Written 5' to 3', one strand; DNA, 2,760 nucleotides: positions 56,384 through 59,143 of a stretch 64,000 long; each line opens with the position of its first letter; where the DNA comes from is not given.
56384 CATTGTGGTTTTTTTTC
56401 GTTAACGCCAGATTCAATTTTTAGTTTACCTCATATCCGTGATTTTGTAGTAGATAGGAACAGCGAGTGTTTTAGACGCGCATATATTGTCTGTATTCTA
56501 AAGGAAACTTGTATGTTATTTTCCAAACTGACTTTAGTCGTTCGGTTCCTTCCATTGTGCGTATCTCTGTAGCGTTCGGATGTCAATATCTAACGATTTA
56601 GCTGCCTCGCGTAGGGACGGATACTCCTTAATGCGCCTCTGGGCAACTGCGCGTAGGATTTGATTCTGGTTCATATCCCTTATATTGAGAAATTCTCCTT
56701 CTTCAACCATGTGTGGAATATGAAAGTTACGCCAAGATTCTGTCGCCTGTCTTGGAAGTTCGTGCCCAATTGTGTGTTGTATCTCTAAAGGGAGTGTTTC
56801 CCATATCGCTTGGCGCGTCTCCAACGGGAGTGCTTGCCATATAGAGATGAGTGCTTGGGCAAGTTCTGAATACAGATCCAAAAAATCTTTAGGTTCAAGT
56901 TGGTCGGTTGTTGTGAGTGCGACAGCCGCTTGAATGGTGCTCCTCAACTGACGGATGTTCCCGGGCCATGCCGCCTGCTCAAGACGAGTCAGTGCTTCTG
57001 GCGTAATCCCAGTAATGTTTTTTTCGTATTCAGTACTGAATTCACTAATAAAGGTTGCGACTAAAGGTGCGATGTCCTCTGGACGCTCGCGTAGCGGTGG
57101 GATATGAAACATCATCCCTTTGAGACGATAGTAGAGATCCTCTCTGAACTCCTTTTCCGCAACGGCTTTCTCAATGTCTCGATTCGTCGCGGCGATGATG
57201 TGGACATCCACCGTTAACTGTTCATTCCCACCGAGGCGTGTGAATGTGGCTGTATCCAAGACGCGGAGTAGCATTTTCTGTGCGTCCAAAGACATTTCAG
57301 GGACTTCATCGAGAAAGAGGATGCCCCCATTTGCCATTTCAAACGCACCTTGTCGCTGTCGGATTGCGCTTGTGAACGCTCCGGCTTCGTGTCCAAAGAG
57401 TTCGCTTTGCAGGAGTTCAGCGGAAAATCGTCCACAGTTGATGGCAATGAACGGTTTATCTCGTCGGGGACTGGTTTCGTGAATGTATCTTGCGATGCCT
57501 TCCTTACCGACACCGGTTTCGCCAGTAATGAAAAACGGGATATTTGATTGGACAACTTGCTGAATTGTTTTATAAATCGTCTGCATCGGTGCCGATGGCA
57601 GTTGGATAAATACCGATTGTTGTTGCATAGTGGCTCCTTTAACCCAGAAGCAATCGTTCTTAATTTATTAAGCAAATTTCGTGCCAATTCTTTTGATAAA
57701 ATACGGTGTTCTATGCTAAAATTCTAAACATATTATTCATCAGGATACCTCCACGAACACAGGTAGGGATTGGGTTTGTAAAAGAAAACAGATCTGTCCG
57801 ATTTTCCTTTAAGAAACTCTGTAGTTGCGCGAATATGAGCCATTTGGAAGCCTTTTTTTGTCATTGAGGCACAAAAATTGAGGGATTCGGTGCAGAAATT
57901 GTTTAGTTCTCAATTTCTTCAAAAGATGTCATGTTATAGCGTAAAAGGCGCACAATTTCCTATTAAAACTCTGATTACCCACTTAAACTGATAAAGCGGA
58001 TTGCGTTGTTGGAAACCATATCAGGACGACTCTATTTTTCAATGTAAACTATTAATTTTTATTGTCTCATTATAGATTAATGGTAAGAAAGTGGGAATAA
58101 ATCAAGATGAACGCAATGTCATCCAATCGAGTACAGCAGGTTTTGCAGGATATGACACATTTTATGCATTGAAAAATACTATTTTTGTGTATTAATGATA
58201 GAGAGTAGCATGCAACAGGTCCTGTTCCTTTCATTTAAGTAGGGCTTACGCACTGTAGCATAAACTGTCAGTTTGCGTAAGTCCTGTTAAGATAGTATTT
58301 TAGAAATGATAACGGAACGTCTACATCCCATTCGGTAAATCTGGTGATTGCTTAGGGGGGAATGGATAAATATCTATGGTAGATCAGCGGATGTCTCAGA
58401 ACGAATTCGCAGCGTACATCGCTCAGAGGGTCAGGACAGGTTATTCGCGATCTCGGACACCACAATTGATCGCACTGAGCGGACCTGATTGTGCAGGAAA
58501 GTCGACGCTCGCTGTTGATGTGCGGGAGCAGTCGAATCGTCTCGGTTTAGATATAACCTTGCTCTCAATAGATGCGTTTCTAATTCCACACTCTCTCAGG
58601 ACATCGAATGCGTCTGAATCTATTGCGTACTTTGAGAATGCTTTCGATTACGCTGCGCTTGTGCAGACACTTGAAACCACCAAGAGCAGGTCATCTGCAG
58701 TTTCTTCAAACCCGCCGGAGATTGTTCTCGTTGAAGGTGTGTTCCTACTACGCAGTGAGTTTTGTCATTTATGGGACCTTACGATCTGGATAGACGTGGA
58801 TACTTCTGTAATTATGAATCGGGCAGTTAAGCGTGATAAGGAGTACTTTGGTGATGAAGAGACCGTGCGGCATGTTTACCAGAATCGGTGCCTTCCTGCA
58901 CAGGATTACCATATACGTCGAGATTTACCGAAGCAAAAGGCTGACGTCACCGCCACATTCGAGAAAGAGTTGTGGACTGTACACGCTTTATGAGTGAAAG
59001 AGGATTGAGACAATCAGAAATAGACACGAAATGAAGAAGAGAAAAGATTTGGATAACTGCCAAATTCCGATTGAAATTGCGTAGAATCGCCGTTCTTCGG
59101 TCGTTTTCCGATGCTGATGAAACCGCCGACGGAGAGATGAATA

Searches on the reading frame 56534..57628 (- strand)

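Call 63: search_protein_families(library=pfam, proteins=[window:56534-57628:-], max_evalue=0.0001)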
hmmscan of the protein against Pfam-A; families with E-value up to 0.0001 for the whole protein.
window:56534-57628:- (364 aa): 6 families
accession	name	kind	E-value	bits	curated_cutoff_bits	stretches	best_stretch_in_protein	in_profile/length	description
PF00158.32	Sigma54_activat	-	2.6e-65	219.6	20.2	1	12-172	5-165/168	Sigma-54 interaction domain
PF14532.12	Sigma54_activ_2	-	1.8e-24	86.9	25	1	12-179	4-138/138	Sigma-54 interaction domain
PF25601.1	AAA_lid_14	-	9.7e-21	73.8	27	1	180-251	1-72/87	AAA+ ATPase lid domain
PF07724.20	AAA_2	-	3.5e-09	37.3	27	1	30-161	4-136/166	AAA domain (Cdc48 subfamily)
PF07728.20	AAA_5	-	1.5e-08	35.1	22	1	32-152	2-125/139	AAA domain (dynein-related subfamily)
PF00004.35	AAA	-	5.1e-06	27.4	21.2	1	34-152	3-111/131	ATPase family associated with various cellular activities (AAA)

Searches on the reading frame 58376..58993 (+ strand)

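Call 63: search_protein_families(library=pfam, proteins=[window:58376-58993:+], max_evalue=0.0001)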
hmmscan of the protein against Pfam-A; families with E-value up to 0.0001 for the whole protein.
window:58376-58993:+ (205 aa): 2 families
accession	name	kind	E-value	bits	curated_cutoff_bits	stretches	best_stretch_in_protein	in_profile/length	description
PF00485.24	PRK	-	1.1e-06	29.1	22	0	111-190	106-184/196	Phosphoribulokinase / Uridine kinase family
PF13238.12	AAA_18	-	7.2e-05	23.7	29.4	1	32-156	1-114/128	AAA domain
